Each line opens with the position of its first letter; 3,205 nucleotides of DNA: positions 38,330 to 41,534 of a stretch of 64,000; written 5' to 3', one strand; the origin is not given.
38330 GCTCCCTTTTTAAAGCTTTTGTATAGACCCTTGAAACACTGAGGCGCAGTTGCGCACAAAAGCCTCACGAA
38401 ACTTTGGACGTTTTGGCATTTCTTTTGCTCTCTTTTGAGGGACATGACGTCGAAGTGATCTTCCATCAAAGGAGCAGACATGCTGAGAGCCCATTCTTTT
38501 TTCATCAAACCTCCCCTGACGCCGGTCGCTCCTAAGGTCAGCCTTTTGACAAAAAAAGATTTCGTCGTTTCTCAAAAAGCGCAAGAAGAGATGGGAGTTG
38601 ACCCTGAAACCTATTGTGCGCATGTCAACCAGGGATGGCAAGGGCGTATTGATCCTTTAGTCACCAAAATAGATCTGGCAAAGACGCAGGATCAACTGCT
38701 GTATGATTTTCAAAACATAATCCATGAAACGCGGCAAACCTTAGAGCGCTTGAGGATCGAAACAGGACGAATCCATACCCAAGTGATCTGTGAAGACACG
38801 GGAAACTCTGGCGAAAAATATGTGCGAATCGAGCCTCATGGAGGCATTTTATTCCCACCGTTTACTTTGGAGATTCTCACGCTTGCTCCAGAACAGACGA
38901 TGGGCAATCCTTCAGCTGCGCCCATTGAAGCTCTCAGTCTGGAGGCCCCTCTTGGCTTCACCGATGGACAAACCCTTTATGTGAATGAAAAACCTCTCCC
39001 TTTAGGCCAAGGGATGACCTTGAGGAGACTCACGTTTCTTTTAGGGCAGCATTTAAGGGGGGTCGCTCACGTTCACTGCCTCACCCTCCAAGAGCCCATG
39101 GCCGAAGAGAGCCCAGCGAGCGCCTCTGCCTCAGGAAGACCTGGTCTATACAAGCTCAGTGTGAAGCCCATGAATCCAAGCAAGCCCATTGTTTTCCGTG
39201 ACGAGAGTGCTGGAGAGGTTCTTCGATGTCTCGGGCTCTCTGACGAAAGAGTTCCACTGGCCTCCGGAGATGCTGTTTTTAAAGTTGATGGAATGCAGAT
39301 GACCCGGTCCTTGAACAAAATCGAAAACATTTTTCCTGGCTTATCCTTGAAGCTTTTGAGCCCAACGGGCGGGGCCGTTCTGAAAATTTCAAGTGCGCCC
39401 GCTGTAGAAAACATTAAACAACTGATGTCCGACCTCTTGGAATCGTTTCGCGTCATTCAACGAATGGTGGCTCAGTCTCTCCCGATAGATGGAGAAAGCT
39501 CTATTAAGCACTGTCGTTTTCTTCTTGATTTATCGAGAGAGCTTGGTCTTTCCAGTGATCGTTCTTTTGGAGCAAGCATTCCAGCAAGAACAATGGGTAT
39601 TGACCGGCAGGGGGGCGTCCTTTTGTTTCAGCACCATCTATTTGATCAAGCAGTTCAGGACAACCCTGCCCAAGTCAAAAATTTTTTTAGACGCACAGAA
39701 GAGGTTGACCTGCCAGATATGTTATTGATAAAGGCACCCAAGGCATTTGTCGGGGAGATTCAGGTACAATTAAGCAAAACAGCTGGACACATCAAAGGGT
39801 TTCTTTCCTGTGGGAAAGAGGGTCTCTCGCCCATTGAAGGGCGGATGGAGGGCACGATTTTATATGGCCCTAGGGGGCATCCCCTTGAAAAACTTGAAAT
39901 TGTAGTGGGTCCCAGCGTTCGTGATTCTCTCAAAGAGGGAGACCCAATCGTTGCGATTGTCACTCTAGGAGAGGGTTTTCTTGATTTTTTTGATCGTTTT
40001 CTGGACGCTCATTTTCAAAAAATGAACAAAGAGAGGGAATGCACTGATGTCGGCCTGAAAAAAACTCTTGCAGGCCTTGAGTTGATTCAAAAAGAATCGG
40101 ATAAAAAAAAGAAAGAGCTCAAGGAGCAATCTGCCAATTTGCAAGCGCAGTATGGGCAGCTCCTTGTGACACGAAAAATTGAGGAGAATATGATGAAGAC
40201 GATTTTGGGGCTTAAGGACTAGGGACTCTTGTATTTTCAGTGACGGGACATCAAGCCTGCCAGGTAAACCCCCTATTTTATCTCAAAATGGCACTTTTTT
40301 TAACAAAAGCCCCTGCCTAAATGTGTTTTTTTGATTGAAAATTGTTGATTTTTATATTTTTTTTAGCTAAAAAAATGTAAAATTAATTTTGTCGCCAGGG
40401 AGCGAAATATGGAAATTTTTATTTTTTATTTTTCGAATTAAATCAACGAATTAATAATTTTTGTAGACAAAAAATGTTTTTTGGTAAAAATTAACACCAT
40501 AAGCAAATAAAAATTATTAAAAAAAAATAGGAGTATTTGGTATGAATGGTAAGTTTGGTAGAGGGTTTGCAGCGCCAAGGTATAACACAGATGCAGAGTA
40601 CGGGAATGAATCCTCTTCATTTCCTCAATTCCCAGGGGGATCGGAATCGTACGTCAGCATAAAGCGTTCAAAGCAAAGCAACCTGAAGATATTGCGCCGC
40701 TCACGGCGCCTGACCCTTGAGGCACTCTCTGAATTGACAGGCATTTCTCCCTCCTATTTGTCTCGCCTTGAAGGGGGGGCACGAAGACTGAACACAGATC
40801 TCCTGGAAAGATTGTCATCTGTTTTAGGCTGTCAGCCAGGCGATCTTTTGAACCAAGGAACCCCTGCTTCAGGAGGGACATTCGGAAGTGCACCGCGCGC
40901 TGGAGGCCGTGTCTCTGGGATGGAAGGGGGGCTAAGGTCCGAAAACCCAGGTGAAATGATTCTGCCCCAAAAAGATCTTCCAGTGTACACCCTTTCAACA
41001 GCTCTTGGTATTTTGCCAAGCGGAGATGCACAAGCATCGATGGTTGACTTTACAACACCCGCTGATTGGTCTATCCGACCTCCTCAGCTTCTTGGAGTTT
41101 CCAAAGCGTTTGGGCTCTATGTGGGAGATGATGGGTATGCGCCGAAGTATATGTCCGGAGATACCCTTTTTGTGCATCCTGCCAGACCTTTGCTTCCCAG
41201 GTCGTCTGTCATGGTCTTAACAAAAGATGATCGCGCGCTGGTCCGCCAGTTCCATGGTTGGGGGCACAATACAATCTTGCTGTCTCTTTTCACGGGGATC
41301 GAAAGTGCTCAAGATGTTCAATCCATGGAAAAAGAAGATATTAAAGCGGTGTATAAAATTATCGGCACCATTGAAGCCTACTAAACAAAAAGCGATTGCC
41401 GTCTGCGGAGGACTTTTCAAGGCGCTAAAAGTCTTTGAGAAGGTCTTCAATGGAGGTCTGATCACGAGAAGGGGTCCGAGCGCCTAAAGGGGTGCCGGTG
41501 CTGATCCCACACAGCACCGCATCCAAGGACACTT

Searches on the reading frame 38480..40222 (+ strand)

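Call 16: search_protein_families(library=pfam, proteins=[window:38480-40222:+], max_evalue=0.01)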
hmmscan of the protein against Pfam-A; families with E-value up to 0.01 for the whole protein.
window:38480-40222:+ (580 aa): 1 family
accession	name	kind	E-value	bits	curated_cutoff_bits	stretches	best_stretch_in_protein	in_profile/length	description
PF07195.17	FliD_C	-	2.3e-08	34.2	25.4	1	264-317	3-57/236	Flagellar hook-associated protein 2 C-terminus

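Call 67: search_protein_families(library=padloc, proteins=[window:38480-40222:+], max_evalue=0.01)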
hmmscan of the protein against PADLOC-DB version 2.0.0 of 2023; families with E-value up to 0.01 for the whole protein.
window:38480-40222:+ (580 aa): 0 families

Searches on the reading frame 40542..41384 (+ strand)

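Call 16: search_protein_families(library=pfam, proteins=[window:40542-41384:+], max_evalue=0.01)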
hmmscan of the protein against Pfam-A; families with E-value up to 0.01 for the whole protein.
window:40542-41384:+ (280 aa): 7 families
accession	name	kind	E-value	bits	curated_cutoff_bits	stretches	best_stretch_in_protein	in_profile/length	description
PF13443.12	HTH_26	-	5.6e-12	46.2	22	1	47-103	1-58/63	Cro/C1-type HTH DNA-binding domain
PF13560.12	HTH_31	-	2.1e-11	44.4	27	1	48-102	6-60/64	Helix-turn-helix domain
PF01381.28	HTH_3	-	6.8e-11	42.5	23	1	48-102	1-55/55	Helix-turn-helix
PF12844.13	HTH_19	-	2.1e-06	28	30.2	1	47-104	3-60/64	Helix-turn-helix domain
PF20432.4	Xre-like-HTH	-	0.00016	22.3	25.8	1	55-95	22-62/63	Antitoxin Xre-like helix-turn-helix domain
PF13413.12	HTH_25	-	0.00032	20.9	24.6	1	48-79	2-33/62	Helix-turn-helix domain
PF00717.28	Peptidase_S24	-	0.00041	20.5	23.3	1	186-248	32-93/116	Peptidase S24-like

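Call 67: search_protein_families(library=padloc, proteins=[window:40542-41384:+], max_evalue=0.01)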
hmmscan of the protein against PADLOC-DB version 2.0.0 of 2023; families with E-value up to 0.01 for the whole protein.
window:40542-41384:+ (280 aa): 10 families
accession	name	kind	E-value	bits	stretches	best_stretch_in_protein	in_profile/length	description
PDLC02926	HTH_VI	-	2.1e-10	38.7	1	47-96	5-54/92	-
PDLC04142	capH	-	1.8e-08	33.4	1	43-102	6-65/103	capH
PDLC03665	Control_protein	-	1.4e-07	29.7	1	46-105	11-71/77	control protein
PDLC03954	RmrA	-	9.1e-06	22.8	1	40-103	7-70/380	-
PDLC03951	RmrA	-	3.9e-05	20.8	1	43-100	8-65/400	-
PDLC03946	RmrA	-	4.5e-05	20.3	1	45-96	4-55/357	-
PDLC03943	RmrA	-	0.00035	17.7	1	46-99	5-58/370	-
PDLC03949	RmrA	-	0.00052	17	1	45-99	4-58/363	-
PDLC03955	RmrA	-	0.0054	14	1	44-110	21-86/371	-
PDLC03953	RmrA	-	0.0054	14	1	45-96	7-58/373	-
